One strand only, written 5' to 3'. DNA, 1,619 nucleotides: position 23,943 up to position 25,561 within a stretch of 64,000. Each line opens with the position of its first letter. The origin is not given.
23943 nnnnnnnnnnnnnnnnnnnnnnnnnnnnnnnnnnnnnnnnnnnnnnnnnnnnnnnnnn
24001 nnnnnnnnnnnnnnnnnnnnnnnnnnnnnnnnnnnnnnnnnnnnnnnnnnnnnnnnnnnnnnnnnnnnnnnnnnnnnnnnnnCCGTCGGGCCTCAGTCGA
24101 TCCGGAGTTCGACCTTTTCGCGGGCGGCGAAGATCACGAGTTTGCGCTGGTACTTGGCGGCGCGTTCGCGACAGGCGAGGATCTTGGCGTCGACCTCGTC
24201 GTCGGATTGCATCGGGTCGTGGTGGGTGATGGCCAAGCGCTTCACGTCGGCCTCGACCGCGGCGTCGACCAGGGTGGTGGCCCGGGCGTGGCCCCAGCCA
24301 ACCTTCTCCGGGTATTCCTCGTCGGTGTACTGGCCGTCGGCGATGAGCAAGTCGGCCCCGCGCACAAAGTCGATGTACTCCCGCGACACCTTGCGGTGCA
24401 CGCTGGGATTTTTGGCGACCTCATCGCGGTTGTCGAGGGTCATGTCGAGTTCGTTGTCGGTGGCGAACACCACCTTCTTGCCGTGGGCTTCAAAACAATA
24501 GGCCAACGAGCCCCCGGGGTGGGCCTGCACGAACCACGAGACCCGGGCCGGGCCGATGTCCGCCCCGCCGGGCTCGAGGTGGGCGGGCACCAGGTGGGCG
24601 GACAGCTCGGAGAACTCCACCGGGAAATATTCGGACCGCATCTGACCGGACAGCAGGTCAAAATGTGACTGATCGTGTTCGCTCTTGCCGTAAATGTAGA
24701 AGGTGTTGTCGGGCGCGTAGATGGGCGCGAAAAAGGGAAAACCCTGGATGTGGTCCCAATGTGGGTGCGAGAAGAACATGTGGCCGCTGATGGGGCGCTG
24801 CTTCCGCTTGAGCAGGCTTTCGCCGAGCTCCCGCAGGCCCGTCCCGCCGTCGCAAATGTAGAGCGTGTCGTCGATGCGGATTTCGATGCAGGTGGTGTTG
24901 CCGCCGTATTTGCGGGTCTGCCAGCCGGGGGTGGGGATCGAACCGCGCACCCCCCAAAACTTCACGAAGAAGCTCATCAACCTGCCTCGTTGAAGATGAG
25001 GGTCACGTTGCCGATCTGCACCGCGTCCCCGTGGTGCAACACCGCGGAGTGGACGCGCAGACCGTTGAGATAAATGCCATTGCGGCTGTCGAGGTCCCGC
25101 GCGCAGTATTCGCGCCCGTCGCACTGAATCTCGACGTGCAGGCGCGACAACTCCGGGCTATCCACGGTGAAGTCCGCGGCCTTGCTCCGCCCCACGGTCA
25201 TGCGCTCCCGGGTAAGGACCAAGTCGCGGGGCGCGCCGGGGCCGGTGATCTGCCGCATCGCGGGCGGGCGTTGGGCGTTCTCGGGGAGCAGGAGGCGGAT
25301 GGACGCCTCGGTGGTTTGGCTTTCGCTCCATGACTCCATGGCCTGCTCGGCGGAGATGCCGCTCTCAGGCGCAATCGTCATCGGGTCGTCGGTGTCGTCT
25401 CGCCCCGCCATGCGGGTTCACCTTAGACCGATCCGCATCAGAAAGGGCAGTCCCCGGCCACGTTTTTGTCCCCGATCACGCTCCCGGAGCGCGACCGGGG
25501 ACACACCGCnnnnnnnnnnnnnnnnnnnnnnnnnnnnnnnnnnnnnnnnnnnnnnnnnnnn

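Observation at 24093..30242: ECF sigma / anti-sigma cluster with a small secreted protein, VIT-vWA protein, FHA protein and MBL hydrolase, all on one strand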

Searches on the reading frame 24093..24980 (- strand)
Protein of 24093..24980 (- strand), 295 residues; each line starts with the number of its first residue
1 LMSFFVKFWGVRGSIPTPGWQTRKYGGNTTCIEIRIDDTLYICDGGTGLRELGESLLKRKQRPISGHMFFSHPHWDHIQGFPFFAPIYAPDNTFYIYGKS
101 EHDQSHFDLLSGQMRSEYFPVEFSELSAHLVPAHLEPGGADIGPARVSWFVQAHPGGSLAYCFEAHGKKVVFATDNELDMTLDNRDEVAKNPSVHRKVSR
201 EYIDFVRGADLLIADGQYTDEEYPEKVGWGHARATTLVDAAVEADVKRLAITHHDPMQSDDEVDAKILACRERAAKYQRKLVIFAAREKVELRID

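Call 4: search_protein_families(library=pfam, proteins=[window:24093-24980:-], max_evalue=0.01)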
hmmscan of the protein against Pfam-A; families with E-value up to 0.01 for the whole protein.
window:24093-24980:- (295 aa): 2 families
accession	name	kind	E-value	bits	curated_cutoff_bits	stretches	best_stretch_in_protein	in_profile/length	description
PF12706.13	Lactamase_B_2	-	7.3e-11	42.5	27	1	59-254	25-200/200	Beta-lactamase superfamily domain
PF00753.33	Lactamase_B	-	3.1e-06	27.7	22.7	1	27-178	4-152/196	Metallo-beta-lactamase superfamily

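Call 5: search_protein_families(library=ncbifam, proteins=[window:24093-24980:-], max_evalue=0.01)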
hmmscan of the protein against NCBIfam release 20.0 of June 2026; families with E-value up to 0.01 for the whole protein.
window:24093-24980:- (295 aa): 5 families
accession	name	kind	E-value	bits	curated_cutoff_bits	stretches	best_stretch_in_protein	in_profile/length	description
TIGR02651.1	RNase_Z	equivalog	7e-13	48.3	292.95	2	199-269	213-282/302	ribonuclease Z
NF000801.0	PRK00055.1-3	equivalog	1.5e-12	47.2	252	2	199-259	216-276/307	ribonuclease Z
NF041851.1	cyc_nuc_deg_phdiest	equivalog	3.6e-06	26.5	400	1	198-265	166-232/253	cyclic nucleotide-degrading phosphodiesterase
NF002558.0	PRK02126.1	subfamily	4.6e-05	22.6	315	0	56-98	40-82/345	ribonuclease Z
NF000805.0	PRK00055.2-3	equivalog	0.0047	16.2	416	1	204-262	217-275/307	ribonuclease Z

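Call 51: search_protein_families(library=padloc, proteins=[window:24093-24977:-], max_evalue=0.001)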
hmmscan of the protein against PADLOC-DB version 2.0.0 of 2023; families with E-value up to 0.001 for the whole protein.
window:24093-24977:- (294 aa): 0 families

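Call 58: search_solved_structures(query=window:24093-24977:-, max_evalue=0.001)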
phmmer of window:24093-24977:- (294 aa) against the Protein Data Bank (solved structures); distinct sequences matched with E-value up to 0.001: 0.

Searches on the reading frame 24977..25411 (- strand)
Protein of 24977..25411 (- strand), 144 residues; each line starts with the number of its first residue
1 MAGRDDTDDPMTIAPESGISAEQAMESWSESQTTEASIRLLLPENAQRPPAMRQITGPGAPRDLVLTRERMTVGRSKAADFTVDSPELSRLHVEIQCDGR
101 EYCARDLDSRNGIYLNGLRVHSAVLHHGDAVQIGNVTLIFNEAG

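Call 4: search_protein_families(library=pfam, proteins=[window:24977-25411:-], max_evalue=0.01)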
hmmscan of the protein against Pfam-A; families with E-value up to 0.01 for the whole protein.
window:24977-25411:- (144 aa): 2 families
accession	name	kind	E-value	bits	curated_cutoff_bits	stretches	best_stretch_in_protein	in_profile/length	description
PF00498.31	FHA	-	4.7e-18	65.8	20.7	1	72-134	2-67/67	FHA domain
PF16697.10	Yop-YscD_cpl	-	1.1e-13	51.7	33.2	1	55-143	3-93/94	Inner membrane component of T3SS, cytoplasmic domain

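Call 5: search_protein_families(library=ncbifam, proteins=[window:24977-25411:-], max_evalue=0.01)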
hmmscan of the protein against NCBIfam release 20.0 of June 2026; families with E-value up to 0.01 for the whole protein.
window:24977-25411:- (144 aa): 6 families
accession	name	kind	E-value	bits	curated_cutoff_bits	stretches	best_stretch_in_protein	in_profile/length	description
NF041660.2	oxygluDhInhib_OdhI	equivalog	1.1e-15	57.6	200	1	56-140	43-127/130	oxoglutarate dehydrogenase inhibitor Odhl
NF049868.1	FhaB_Rv0019c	equivalog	1.8e-12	47.6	125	1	40-138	57-156/158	FHA domain-containing protein FhaB/FipA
NF052573.1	HisKinEspAMyxo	equivalog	2.2e-11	42.5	1400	1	69-139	46-117/755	serine histidine kinase EspA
TIGR03354.1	VI_FHA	hypoth_equivalog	2.2e-10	40.9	120.25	1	64-137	19-98/420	type VI secretion system-associated FHA domain protein TagH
NF033760.1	gliding_GltG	equivalog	2e-08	33.3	650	1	67-140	22-96/650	adventurous gliding motility protein GltG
NF052403.1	ESX1TransRegEspM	equivalog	9.6e-06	24.7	550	1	65-135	25-94/367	ESX-1 type VII secretion system transcriptional regulator EspM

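Call 51: search_protein_families(library=padloc, proteins=[window:24977-25411:-], max_evalue=0.001)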
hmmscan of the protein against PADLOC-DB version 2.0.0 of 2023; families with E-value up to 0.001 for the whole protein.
window:24977-25411:- (144 aa): 0 families
